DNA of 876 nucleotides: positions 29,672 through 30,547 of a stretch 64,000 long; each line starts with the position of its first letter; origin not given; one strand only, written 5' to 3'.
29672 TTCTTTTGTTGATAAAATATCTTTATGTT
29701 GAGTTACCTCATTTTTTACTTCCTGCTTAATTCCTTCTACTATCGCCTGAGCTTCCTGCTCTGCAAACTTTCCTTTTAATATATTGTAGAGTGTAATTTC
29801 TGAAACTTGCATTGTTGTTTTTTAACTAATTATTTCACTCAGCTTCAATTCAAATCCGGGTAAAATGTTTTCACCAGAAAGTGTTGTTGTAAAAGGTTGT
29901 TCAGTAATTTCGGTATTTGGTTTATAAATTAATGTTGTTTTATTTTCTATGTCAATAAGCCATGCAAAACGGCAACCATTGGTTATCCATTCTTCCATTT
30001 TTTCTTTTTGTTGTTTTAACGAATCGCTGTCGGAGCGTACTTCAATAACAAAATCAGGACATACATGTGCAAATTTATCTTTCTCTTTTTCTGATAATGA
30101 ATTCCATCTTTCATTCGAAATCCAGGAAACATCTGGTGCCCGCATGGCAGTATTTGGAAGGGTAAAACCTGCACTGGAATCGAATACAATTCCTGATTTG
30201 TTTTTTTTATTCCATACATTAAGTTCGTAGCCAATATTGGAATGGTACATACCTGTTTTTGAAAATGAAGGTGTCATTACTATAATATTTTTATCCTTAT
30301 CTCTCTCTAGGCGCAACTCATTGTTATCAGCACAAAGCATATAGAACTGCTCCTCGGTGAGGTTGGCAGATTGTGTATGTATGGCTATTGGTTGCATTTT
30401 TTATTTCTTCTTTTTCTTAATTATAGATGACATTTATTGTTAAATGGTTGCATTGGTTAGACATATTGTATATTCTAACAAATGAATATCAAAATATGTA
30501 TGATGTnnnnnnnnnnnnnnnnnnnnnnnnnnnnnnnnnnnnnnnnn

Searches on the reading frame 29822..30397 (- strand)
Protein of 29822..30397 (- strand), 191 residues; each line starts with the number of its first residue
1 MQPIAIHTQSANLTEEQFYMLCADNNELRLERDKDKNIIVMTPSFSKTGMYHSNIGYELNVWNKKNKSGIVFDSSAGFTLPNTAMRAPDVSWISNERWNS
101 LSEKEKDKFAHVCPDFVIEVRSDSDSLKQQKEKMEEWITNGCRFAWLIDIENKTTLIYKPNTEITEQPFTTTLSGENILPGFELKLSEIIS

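Call 30: search_protein_families(library=pfam, proteins=[window:29822-30397:-], max_evalue=0.001)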
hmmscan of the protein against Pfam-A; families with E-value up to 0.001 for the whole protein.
window:29822-30397:- (191 aa): 1 family
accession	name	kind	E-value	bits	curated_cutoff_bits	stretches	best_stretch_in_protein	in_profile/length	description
PF05685.18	Uma2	-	3.6e-35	121.4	27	1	16-186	2-171/172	Putative restriction endonuclease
